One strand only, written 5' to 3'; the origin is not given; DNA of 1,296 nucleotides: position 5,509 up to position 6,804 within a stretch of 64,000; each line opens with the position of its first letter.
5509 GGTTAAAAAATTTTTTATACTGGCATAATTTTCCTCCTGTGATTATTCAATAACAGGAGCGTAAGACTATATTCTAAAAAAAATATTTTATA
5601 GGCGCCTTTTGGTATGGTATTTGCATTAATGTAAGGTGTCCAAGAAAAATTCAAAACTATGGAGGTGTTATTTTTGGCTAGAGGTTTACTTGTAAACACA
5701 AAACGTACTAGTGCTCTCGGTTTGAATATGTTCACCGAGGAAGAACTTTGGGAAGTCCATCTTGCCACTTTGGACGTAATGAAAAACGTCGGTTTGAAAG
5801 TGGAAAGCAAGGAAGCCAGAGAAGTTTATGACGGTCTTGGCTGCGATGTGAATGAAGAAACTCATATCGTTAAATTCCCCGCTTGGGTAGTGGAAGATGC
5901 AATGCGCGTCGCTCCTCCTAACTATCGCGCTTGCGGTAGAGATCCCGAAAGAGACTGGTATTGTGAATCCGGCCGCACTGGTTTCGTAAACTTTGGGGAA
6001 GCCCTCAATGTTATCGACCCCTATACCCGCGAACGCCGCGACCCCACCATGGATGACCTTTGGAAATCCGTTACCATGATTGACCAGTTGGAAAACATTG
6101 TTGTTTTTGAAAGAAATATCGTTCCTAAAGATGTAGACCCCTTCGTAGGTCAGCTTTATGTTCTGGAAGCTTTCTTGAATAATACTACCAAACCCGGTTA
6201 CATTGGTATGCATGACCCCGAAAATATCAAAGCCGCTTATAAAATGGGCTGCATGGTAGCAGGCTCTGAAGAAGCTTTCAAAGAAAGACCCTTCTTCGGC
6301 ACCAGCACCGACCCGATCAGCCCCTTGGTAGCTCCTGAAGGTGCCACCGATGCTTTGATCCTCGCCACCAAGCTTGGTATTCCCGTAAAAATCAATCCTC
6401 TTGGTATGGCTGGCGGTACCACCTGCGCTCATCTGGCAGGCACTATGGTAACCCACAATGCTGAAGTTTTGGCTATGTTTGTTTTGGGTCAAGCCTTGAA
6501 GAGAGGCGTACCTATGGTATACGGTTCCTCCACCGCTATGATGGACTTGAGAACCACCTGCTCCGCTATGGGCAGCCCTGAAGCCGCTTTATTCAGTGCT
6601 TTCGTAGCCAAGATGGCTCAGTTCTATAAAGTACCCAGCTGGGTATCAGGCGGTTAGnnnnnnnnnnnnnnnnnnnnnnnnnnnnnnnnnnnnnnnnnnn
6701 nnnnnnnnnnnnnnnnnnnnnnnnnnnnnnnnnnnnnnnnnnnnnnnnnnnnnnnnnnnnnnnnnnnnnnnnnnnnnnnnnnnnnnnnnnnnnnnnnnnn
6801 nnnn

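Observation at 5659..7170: One mttB gene has an in-frame amber codon at the canonical pyrrolysine position.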

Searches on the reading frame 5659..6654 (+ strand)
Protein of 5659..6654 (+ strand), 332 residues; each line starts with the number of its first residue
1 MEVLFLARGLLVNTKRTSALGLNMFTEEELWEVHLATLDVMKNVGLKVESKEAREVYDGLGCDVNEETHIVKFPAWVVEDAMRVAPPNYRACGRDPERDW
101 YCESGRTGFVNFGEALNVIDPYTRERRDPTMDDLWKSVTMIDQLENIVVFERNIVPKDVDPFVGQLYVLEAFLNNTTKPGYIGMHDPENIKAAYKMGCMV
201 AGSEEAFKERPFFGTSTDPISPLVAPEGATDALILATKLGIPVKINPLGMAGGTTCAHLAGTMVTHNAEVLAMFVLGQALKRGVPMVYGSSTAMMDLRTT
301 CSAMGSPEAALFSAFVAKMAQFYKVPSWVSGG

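Call 17: find_encoding_contigs(protein=window:5659-6654:+, flank=10000, max_places=6)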
Protein window:5659-6654:+ (332 aa): no gene with exactly this product is on record in the collection.

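Call 19: find_encoding_contigs(protein=window:5674-6654:+, flank=10000, max_places=4)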
Protein seq(327 aa) (327 aa): 1 contig read that carries it; 1 place shown.
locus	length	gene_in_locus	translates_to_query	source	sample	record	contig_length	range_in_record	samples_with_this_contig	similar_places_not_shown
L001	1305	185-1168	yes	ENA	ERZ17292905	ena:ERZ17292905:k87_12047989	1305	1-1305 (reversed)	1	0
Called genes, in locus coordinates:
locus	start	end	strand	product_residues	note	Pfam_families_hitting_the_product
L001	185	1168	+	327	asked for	PF06253:MTTB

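Call 22: find_related_loci(query=A1, collection=genome_contigs, flank=10000)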
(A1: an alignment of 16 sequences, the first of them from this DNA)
Query A1 (327 aa) in genome_contigs; peptide patterns used: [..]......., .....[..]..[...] (x = any residue, [..] = any of these).
178 stretches matched a pattern; 131 encode a relative of the query (tblastn E <= 1e-3); the best 80 are kept; 80 distinct loci.
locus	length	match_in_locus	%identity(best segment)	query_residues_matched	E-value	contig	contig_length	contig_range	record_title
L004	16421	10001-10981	98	1-327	0e+0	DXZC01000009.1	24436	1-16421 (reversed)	MAG TPA_asm: Peptococcaceae bacterium isolate HRGM_Genome_4028 HRGM_Genome_4028_9, whole genome shotgun sequence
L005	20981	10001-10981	83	1-327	0e+0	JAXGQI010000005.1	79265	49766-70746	MAG: Clostridiales bacterium isolate AnMBR.bin322 bin322_5, whole genome shotgun sequence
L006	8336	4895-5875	81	1-327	0e+0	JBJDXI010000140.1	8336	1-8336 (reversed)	MAG: Clostridia bacterium isolate SARD16_bin.024 NODE_4477_length_8336_cov_6.820191, whole genome shotgun sequence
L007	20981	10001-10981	80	1-327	0e+0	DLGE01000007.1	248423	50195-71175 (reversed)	MAG TPA_asm: Peptococcaceae bacterium UBA7702 UBA7702_contig_548, whole genome shotgun sequence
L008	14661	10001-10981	80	1-327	0e+0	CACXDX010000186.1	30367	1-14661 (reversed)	MAG: uncultured Firmicutes bacterium isolate RUG11176 genome assembly, contig: RUG11176_asm_186, whole genome shotgun se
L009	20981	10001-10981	80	1-327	0e+0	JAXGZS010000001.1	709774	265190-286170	MAG: Clostridiales bacterium isolate AnMBR.bin542 bin542_1, whole genome shotgun sequence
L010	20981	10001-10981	79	1-327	0e+0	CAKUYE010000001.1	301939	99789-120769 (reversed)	MAG: uncultured Firmicutes bacterium isolate REFINED_METABAT215_TOP10_CONTIGS_1500_ASSEMBLY_K77_MERGED__Hadza_PheChl_Fib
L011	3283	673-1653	77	1-327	0e+0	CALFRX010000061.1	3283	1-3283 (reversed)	MAG TPA_asm: uncultured Peptococcaceae bacterium isolate SRR1562003_bin.66_CONCOCT_v1.1_MAG genome assembly, contig: ERZ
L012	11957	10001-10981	76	1-327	5e-175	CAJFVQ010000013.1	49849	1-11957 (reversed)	Candidatus Cryptoclostridium obscurum isolate Coassembly_mag_106 genome assembly, contig: MAGpy_11413_min2k_bin_106_fak8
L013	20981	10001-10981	76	1-327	3e-175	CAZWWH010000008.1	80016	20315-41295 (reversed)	MAG TPA_asm: uncultured Peptococcaceae bacterium isolate SRP222994_co1_322 genome assembly, contig: NODE_378_length_8001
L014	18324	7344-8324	76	1-327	3e-165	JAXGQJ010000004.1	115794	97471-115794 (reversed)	MAG: Clostridiales bacterium isolate AnMBR.bin323 bin323_4, whole genome shotgun sequence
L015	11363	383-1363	63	1-327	1e-146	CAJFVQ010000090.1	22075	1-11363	Candidatus Cryptoclostridium obscurum isolate Coassembly_mag_106 genome assembly, contig: MAGpy_11413_min2k_bin_106_fak8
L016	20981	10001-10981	61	1-327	2e-143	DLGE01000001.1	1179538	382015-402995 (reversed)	MAG TPA_asm: Peptococcaceae bacterium UBA7702 UBA7702_contig_182, whole genome shotgun sequence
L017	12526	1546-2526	61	1-327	1e-142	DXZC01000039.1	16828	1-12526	MAG TPA_asm: Peptococcaceae bacterium isolate HRGM_Genome_4028 HRGM_Genome_4028_39, whole genome shotgun sequence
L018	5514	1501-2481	61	1-327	2e-143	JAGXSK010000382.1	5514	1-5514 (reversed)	MAG: Clostridia bacterium isolate CROMO_A_192 c_000001130101, whole genome shotgun sequence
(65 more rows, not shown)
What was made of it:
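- Tried and rejected: The single genome_contigs scan had already been used for mttB (call 22).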

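Call 29: find_homologous_proteins(query=A2, max_evalue=1e-20)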
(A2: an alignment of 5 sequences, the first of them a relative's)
Query A2 (5 sequences) (277 aa, profile of the alignment): 5264 proteins with E <= 1e-20 among 8000 candidates; the best 120 are listed.
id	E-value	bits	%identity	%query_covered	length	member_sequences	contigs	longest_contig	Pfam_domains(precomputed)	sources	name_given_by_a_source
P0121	4.4e-160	549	70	100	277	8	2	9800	PF01409.26,PF00587.31,PF00152.26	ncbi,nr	ncbi:MAG: pyrrolysine--tRNA(Pyl) ligase large subunit [Bacillota bacterium]|nr:pyrrolysine--tRNA(Pyl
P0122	4.9e-160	549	70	100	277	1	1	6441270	PF01409.26,PF00587.31,PF00152.26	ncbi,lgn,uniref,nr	ncbi:pyrrolysine--tRNA(Pyl) ligase large subunit [Candidatus Formimonas warabiya]|uniref:Pyrrolysine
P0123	1.2e-159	548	71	99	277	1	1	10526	PF01409.26,PF00587.31,PF00152.26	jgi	-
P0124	6.6e-156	536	91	100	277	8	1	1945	PF01409.26,PF00587.31,PF00152.26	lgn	-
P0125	8.5e-156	535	92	100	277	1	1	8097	PF01409.26,PF00587.31,PF00152.26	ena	-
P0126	1.4e-155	535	91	100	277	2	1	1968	PF01409.26,PF00587.31,PF00152.26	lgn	-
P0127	2.4e-155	534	91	100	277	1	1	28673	PF01409.26,PF00587.31,PF00152.26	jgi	-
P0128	4.1e-155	533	93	100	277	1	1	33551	PF01409.26,PF00587.31,PF00152.26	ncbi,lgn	-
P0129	6.9e-155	532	93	100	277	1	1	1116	PF01409.26,PF00587.31,PF00152.26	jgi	-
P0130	9.5e-155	532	90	100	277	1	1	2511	PF01409.26,PF00587.31,PF00152.26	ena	-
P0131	1.1e-154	532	92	100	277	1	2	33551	PF01409.26,PF00587.31,PF00152.26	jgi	-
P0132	1.2e-154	532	92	100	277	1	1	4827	PF01409.26,PF00587.31,PF00152.26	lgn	-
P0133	1.6e-154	531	90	100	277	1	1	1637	PF01409.26,PF00587.31,PF00152.26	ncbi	-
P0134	1.7e-154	531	91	100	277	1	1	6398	PF01409.26,PF00587.31,PF00152.26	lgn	-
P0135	3.2e-154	530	92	100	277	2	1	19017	PF01409.26,PF00587.31,PF00152.26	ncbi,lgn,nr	ncbi:MAG TPA: pyrrolysine--tRNA(Pyl) ligase large subunit [Desulfosporosinus sp.]|nr:pyrrolysine--tR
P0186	5.8e-148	510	73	100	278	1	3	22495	PF01409.26,PF00587.31,PF00152.26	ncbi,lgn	-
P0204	1.1e-145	502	54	99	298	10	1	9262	PF01409.26,PF00587.31,PF17759.7,PF00152.26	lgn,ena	-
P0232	1.1e-142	492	69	100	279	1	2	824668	PF01409.26,PF00587.31,PF17759.7,PF00152.26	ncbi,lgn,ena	-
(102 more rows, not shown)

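Call 45: find_encoding_contigs(protein=P0232, flank=10000, max_places=3)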
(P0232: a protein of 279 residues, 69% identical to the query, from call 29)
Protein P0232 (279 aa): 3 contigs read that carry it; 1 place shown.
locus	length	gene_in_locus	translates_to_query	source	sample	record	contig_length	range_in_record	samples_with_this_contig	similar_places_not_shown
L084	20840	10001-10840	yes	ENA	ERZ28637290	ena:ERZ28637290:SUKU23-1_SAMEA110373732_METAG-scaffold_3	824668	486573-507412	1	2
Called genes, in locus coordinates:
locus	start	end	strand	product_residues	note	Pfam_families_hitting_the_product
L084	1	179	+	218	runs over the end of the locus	PF02607:B12-binding_2, PF02310:B12-binding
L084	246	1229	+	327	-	PF06253:MTTB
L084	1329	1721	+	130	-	PF06253:MTTB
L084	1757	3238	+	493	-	PF06253:MTTB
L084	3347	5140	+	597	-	PF00989:PAS (weak), PF13426:PAS_9, PF07728:AAA_5 (faint), PF00158:Sigma54_activat, PF14532:Sigma54_activ_2, PF25601:AAA_lid_14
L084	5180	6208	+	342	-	PF02800:Gp_dh_C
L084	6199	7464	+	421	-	PF00162:PGK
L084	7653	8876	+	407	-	PF09861:Lar_N, PF21113:LarA_C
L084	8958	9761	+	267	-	PF00809:Pterin_bind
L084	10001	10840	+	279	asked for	PF00152:tRNA-synt_2 (faint), PF01409:tRNA-synt_2d, PF17759:tRNA_synthFbeta (weak), PF00587:tRNA-synt_2b (weak)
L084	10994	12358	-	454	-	PF02646:RmuC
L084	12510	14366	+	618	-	PF02518:HATPase_c, PF13589:HATPase_c_3, PF00183:HSP90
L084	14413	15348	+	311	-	PF00753:Lactamase_B, PF12706:Lactamase_B_2 (weak)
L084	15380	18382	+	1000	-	PF01565:FAD_binding_4, PF02754:CCG (faint), PF02913:FAD-oxidase_C, PF12838:Fer4_7 (weak), PF13183:Fer4_8 (weak), PF13534:Fer4_17 (weak)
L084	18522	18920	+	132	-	PF02142:MGS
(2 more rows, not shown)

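Call 46: find_encoding_contigs(protein=P0204, flank=10000, max_places=4)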
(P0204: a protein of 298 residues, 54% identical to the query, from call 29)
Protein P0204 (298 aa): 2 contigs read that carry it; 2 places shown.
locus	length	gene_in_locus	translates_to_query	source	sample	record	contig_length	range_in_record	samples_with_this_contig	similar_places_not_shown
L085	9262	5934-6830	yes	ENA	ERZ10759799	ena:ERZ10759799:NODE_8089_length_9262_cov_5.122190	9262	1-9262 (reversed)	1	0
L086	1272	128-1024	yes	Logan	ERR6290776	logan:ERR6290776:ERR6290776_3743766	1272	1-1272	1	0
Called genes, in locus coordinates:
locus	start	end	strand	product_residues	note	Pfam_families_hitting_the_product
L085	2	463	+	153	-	?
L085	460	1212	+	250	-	PF00977:His_biosynth, PF01207:Dus (faint)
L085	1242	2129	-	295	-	PF00120:Gln-synt_C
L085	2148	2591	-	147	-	PF03951:Gln-synt_N, PF00120:Gln-synt_C (weak)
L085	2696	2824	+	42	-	-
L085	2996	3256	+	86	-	-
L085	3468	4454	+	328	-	PF06253:MTTB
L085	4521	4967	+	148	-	PF06253:MTTB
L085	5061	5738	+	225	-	PF02607:B12-binding_2, PF02310:B12-binding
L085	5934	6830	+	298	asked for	PF01409:tRNA-synt_2d, PF17759:tRNA_synthFbeta (weak), PF00152:tRNA-synt_2 (weak), PF00587:tRNA-synt_2b (weak)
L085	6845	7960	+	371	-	PF04055:Radical_SAM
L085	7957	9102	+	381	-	PF02655:ATP-grasp_3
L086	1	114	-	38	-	?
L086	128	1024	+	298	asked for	PF01409:tRNA-synt_2d, PF17759:tRNA_synthFbeta (weak), PF00152:tRNA-synt_2 (weak), PF00587:tRNA-synt_2b (weak)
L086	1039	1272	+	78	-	?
